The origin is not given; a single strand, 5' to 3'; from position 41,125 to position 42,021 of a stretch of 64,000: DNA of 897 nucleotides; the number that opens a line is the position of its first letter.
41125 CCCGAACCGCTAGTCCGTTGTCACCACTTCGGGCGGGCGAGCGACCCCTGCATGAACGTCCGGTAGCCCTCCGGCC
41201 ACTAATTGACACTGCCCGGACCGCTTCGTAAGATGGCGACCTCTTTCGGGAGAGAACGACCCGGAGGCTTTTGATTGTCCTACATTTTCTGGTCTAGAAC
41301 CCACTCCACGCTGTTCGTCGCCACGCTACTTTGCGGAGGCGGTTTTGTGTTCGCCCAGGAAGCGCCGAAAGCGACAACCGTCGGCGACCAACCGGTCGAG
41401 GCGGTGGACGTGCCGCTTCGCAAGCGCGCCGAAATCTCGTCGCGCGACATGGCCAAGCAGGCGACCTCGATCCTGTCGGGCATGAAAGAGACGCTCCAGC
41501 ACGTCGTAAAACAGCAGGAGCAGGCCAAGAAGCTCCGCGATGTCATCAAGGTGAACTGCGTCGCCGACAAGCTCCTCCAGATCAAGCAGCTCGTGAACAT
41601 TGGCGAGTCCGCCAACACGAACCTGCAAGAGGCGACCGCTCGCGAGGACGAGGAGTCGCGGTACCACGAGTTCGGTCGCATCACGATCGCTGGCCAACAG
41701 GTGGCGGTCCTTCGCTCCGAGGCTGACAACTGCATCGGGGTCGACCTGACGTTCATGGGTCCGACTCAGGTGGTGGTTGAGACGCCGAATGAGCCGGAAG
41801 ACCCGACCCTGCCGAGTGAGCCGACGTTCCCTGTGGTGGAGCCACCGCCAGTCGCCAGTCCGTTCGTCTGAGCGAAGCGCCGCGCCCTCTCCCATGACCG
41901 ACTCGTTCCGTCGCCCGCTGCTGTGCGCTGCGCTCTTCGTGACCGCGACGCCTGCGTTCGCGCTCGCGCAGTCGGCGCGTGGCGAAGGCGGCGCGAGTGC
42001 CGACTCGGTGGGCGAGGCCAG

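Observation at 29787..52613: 23-kb co-directional array physically joins a Glt/Nfs-like machine to a Wzx/Wzy polysaccharide pathway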

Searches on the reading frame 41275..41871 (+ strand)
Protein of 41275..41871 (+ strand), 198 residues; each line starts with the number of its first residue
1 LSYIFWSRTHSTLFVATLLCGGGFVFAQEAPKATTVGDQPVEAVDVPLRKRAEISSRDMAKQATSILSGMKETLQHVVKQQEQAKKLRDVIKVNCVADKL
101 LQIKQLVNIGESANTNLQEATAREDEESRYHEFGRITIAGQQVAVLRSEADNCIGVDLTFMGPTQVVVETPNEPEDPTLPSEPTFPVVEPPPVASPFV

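Call 6: search_protein_families(library=pfam, proteins=[window:41275-41871:+], max_evalue=0.01)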
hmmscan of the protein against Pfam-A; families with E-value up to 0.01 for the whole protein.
window:41275-41871:+ (198 aa): 0 families

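Call 9: search_protein_families(library=ncbifam, proteins=[window:41275-41871:+], max_evalue=0.01)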
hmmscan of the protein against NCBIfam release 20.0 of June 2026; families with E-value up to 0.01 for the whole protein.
window:41275-41871:+ (198 aa): 0 families

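Call 42: search_protein_families(library=ncbifam, proteins=[window:41275-41871:+], max_evalue=10)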
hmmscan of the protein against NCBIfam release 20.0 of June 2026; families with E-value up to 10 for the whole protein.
window:41275-41871:+ (198 aa): 0 families

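Call 51: search_solved_structures(query=A3, max_evalue=1)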
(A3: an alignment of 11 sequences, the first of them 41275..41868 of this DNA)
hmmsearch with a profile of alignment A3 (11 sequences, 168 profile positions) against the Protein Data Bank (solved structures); distinct sequences matched with E-value up to 1: 4.
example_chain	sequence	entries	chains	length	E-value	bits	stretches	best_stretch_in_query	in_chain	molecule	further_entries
2yfv_C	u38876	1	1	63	0.01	18.8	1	22-63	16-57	SCM3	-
8fjf_A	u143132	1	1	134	0.29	14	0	84-111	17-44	H10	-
8gaq_A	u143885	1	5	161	0.33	13.9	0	22-57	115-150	C5HR2_4r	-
3zf8_A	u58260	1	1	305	0.98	12.3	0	80-118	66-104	MANNAN POLYMERASE COMPLEXES SUBUNIT MNN9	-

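Call 54: find_homologous_proteins(query=A3, max_evalue=0.001)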
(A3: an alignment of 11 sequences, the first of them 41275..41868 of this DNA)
Query A3 (11 sequences) (198 aa, profile of the alignment): 219 proteins with E <= 0.001 among 2833 candidates; the best 120 are listed.
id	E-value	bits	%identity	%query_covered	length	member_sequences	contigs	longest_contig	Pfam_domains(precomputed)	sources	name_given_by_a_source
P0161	9.0e-74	265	55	81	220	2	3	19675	-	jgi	jgi:hypothetical protein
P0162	4.9e-73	262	58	90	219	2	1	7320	-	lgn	-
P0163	1.3e-72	261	99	88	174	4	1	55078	-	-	-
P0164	2.1e-72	260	58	82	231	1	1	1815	-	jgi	jgi:hypothetical protein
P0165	2.6e-72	260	55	81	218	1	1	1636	-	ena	-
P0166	7.3e-72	258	53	84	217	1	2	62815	-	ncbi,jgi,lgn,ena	-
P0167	7.9e-72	258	59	91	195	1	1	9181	-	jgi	jgi:hypothetical protein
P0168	2.3e-71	257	52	82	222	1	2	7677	-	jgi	jgi:hypothetical protein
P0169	2.4e-71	257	54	84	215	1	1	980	-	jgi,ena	-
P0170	2.5e-71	257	60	89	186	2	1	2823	-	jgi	jgi:hypothetical protein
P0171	2.5e-71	257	51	95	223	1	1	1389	-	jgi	jgi:hypothetical protein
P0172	2.6e-71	257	56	97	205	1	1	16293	-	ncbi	-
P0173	3.5e-71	256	48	94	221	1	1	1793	-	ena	-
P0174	4.2e-71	256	55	99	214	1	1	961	-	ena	-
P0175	4.3e-71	256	56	99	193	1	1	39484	-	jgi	jgi:hypothetical protein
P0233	1.0e-50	190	41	80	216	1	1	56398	-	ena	-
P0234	1.9e-50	189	39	64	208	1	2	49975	-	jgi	jgi:hypothetical protein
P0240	5.5e-50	187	44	78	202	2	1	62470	-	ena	-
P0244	1.6e-49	186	39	80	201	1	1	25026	-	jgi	jgi:hypothetical protein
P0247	2.1e-49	185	35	68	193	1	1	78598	-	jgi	jgi:hypothetical protein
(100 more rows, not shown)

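Call 55: find_encoding_contigs(protein=P0247, flank=10000, max_places=1)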
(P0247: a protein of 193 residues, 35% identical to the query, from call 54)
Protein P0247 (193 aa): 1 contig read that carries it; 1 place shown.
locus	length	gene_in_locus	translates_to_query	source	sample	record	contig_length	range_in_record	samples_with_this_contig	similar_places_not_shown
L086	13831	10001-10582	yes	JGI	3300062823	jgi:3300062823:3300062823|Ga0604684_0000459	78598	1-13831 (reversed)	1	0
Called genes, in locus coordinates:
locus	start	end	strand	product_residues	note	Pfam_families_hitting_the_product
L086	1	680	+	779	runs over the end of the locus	PF09976:TPR_21 (weak), PF13432:TPR_16 (faint), PF14559:TPR_19 (faint), PF13428:TPR_14 (faint), PF00515:TPR_1 (faint), PF07719:TPR_2 (faint), PF13174:TPR_6 (faint), PF25064:ARM_TT21_5th (weak), +4 more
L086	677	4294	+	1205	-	PF13174:TPR_6 (faint), PF14559:TPR_19 (faint), PF07719:TPR_2 (faint), PF13181:TPR_8 (faint)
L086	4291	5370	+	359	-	-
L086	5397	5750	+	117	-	-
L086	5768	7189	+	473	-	-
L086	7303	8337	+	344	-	PF01073:3Beta_HSD, PF01370:Epimerase, PF02719:Polysacc_synt_2, PF04321:RmlD_sub_bind, PF07993:NAD_binding_4 (weak), PF13460:NAD_binding_10 (weak), PF16363:GDP_Man_Dehyd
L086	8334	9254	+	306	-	PF00483:NTP_transferase, PF12804:NTP_transf_3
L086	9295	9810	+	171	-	PF00908:dTDP_sugar_isom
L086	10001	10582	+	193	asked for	-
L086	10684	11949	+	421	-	PF10082:BBP2_2 (weak)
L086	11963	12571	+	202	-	PF02563:Poly_export, PF10531:SLBB, PF22461:SLBB_2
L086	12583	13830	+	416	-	?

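Call 56: find_encoding_contigs(protein=P0233, flank=10000, max_places=1)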
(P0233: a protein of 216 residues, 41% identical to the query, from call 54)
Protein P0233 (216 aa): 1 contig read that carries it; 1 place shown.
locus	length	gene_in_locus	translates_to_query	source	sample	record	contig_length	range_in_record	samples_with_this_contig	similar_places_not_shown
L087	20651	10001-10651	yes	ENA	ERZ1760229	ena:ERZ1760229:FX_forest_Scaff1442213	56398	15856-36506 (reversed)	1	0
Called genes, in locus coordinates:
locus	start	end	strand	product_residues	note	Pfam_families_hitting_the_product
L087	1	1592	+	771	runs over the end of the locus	PF13428:TPR_14 (faint), PF13432:TPR_16 (faint), PF07719:TPR_2 (faint), PF09976:TPR_21 (faint), PF10602:RPN7 (faint), PF13174:TPR_6 (faint), PF13424:TPR_12 (faint), PF25064:ARM_TT21_5th (weak), +3 more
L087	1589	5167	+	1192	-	PF13174:TPR_6 (faint), PF13432:TPR_16 (faint), PF14559:TPR_19 (faint), PF07719:TPR_2 (faint)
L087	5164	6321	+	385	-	-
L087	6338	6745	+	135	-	-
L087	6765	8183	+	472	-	-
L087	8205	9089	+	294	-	PF00483:NTP_transferase, PF12804:NTP_transf_3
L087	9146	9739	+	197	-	PF00908:dTDP_sugar_isom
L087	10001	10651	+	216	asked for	-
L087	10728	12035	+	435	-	PF10082:BBP2_2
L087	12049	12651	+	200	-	PF02563:Poly_export, PF10531:SLBB, PF22461:SLBB_2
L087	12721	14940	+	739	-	PF06564:CBP_BcsQ (faint), PF13807:GNVR (weak), PF10609:ParA (faint), PF01656:CbiA (weak), PF13614:AAA_31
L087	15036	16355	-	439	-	PF13231:PMT_2 (weak)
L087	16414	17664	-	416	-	PF13439:Glyco_transf_4, PF13579:Glyco_trans_4_4, PF13477:Glyco_trans_4_2 (faint), PF20706:GT4-conflict (weak), PF00534:Glycos_transf_1, PF13692:Glyco_trans_1_4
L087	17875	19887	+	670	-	PF13522:GATase_6, PF13537:GATase_7, PF00733:Asn_synthase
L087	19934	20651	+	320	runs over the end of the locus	PF01073:3Beta_HSD, PF01370:Epimerase, PF02719:Polysacc_synt_2, PF04321:RmlD_sub_bind, PF16363:GDP_Man_Dehyd, PF07993:NAD_binding_4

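Call 57: find_encoding_contigs(protein=P0240, flank=10000, max_places=1)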
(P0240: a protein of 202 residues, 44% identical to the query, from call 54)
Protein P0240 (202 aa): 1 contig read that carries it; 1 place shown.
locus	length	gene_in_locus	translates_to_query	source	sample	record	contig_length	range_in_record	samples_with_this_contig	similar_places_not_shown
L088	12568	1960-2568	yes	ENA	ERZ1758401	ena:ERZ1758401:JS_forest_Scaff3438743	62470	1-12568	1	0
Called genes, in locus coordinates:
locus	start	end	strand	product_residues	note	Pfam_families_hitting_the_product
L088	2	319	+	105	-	?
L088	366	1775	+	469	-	-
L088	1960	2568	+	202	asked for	-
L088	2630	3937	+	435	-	-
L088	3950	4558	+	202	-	PF02563:Poly_export, PF10531:SLBB, PF22461:SLBB_2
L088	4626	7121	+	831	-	PF04932:Wzy_C, PF13428:TPR_14 (faint), PF07719:TPR_2 (faint), PF14559:TPR_19 (faint), PF13414:TPR_11 (faint), PF13432:TPR_16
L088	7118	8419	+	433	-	-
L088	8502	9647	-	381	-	PF13439:Glyco_transf_4, PF13579:Glyco_trans_4_4 (weak), PF00534:Glycos_transf_1 (weak), PF13692:Glyco_trans_1_4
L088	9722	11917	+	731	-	PF02706:Wzz, PF13807:GNVR, PF01656:CbiA (weak), PF13614:AAA_31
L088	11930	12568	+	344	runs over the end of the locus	PF01370:Epimerase, PF04321:RmlD_sub_bind, PF16363:GDP_Man_Dehyd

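Call 70: predict_structure(alignment_id=A5)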
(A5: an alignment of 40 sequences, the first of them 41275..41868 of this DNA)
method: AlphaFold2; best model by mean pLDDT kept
length: 198 residues; sequences in the alignment: 40
mean_pLDDT: 80.0   pTM: 0.59
mean pLDDT of the five models: 80.0, 79.9, 79.7, 79.7, 79.3
residues with pLDDT >= 90: 101; 70-90: 29; 50-70: 54; < 50: 14
segments of 3 or more residues with pLDDT < 50: 1-3, 22-24, 26-28
pLDDT, mean of each block of 10 residues (from residue 1): 48 55 49 51 55 90 98 98 96 97 98 98 97 98 98 74 65 77 84 70
secondary structure, 60 per line:
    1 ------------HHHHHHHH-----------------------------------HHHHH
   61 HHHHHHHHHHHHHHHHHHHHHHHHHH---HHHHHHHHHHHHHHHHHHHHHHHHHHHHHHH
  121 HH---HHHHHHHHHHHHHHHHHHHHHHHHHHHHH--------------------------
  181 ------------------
elements in order: H13-20 H56-86 H90-122 H126-154

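Call 73: fold_search(model_id=the predicted structure, library=pdb)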
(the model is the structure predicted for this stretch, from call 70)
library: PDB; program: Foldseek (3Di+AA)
matches with E <= 10: 442; with E <= 0.001: 0
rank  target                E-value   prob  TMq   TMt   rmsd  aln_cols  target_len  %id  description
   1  7k3h_B                7.4e-02  1.00  0.36  0.69   4.3        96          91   20  Crystal structure of deep network hallucinated protein 0217 (released 2021-12-22)
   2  7k3h_A                1.1e-01  1.00  0.44  0.78   3.2       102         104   19  Crystal structure of deep network hallucinated protein 0217 (released 2021-12-22)
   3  8tn1_A                1.3e-01  0.89  0.28  0.36  17.2       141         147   14  De novo designed protein binds poly ADP ribose polymerase inhibitors (PARPi) - apo (released 2024-04-24)
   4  5mdw_7                1.5e-01  0.89  0.24  0.15   7.3       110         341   14  Structure of ArfA(A18T) and RF2 bound to the 70S ribosome (pre-accommodated state) (released 2016-12-14)
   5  5j0l_B                2.1e-01  0.92  0.29  0.43   6.1       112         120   12  De novo design of protein homo-oligomers with modular hydrogen bond network-mediated specificity (released 2016-07-06)
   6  9s99_B                2.5e-01  0.80  0.28  0.27  20.3       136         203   12  CdvB2 filament - high twist, class B (released 2026-01-28)
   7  9s98_C                2.9e-01  0.80  0.28  0.29  20.5       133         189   11  CdvB2 filament - high twist, class A (released 2026-01-28)
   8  7pi6_A                3.1e-01  0.25  0.20  0.19  15.6       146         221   11  Trypanosoma brucei ISG65 bound to human complement C3d (released 2022-07-27)
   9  7m5d_A                3.6e-01  0.60  0.22  0.14   9.0        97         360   12  Cryo-EM structure of a non-rotated E.coli 70S ribosome in complex with RF3-GTP, RF1 and P-tRNA (state I) (released 2022-10-19)
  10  7tcd                  4.0e-01  0.84  0.24  0.11  17.9       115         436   11  LOV2-DARPIN fusion: D13 (released 2023-07-05)
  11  9tav_B                4.2e-01  0.92  0.33  0.49   8.7       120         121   11  De novo photoenzyme photoABLE2 in complex with substrate (released 2026-03-25)
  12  5j0l_C                4.2e-01  0.80  0.29  0.42   5.5       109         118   10  De novo design of protein homo-oligomers with modular hydrogen bond network-mediated specificity (released 2016-07-06)
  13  1gqe                  4.2e-01  0.60  0.24  0.14   8.1       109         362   19  Polypeptide Chain Release Factor 2 (RF2) from Escherichia coli (released 2002-04-04)
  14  5j0l_E                4.5e-01  0.80  0.28  0.45   6.0       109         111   12  De novo design of protein homo-oligomers with modular hydrogen bond network-mediated specificity (released 2016-07-06)
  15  8rz1_B                4.5e-01  0.47  0.23  0.35   9.5       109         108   17  Synthetic immunogen RH5-34EM bound to monoclonal antibody R5.034 (released 2024-07-17)
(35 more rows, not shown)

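Call 79: find_encoding_contigs(protein=P0234, flank=10000, max_places=1)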
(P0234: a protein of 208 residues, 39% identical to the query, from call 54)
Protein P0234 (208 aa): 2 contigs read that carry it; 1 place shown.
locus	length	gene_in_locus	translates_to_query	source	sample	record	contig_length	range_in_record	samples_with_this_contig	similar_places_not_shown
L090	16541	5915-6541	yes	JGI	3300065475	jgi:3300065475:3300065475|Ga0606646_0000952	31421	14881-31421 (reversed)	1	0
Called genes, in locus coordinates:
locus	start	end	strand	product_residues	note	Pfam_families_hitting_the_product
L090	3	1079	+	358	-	?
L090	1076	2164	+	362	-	PF25063:ARM_TT21_C (weak), PF00515:TPR_1 (weak), PF07719:TPR_2 (weak), PF13424:TPR_12 (weak), PF13414:TPR_11 (weak), PF14559:TPR_19, PF00515:TPR_1, PF07719:TPR_2, +10 more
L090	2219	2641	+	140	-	-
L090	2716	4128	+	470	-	-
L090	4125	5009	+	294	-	PF00483:NTP_transferase, PF12804:NTP_transf_3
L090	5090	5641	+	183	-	PF00908:dTDP_sugar_isom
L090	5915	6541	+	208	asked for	-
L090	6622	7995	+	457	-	PF10082:BBP2_2 (weak)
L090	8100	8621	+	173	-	PF02563:Poly_export, PF10531:SLBB, PF22461:SLBB_2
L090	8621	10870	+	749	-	PF02706:Wzz (faint), PF13807:GNVR (weak), PF01656:CbiA (weak), PF06564:CBP_BcsQ (faint), PF10609:ParA (weak), PF13614:AAA_31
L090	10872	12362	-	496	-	PF00535:Glycos_transf_2, PF13641:Glyco_tranf_2_3, PF13489:Methyltransf_23, PF13847:Methyltransf_31 (weak), PF08241:Methyltransf_11 (weak), PF08242:Methyltransf_12, PF13649:Methyltransf_25 (weak)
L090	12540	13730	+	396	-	PF01041:DegT_DnrJ_EryC1, PF00155:Aminotran_1_2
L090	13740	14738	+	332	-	PF00535:Glycos_transf_2, PF13641:Glyco_tranf_2_3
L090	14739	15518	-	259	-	PF01135:PCMT (weak), PF01209:Ubie_methyltran, PF07021:MetW (weak), PF13489:Methyltransf_23, PF08241:Methyltransf_11, PF08242:Methyltransf_12, PF13649:Methyltransf_25, PF13847:Methyltransf_31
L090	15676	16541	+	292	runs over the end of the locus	PF13489:Methyltransf_23, PF07021:MetW (weak), PF13847:Methyltransf_31, PF08241:Methyltransf_11, PF08242:Methyltransf_12, PF13649:Methyltransf_25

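Call 80: find_encoding_contigs(protein=P0244, flank=10000, max_places=1)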
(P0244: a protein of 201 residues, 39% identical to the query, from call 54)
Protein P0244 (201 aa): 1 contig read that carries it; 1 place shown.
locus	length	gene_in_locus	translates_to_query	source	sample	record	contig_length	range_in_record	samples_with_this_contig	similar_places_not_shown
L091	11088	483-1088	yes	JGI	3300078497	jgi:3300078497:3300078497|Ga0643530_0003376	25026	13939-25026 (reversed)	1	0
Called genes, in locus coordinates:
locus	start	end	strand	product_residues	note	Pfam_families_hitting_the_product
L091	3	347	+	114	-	?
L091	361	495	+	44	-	-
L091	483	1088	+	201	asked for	-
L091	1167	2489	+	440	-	-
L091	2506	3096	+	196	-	PF25084:LbH_EIF2B, PF00132:Hexapep, PF25087:GMPPB_C, PF14602:Hexapep_2 (weak), PF00132:Hexapep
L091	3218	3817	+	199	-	PF02563:Poly_export, PF10531:SLBB, PF22461:SLBB_2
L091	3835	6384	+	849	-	PF04932:Wzy_C, PF13428:TPR_14 (faint), PF07719:TPR_2 (faint), PF00515:TPR_1 (faint), PF13414:TPR_11 (faint), PF13429:TPR_15 (faint), PF23914:TPR_CcmH_CycH (weak)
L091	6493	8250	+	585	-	PF02543:Carbam_trans_N, PF16861:Carbam_trans_C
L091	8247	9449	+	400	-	PF13439:Glyco_transf_4, PF13579:Glyco_trans_4_4, PF00534:Glycos_transf_1, PF13692:Glyco_trans_1_4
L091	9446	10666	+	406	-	PF13439:Glyco_transf_4, PF13579:Glyco_trans_4_4, PF00534:Glycos_transf_1, PF13692:Glyco_trans_1_4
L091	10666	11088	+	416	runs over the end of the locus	PF13692:Glyco_trans_1_4, PF00534:Glycos_transf_1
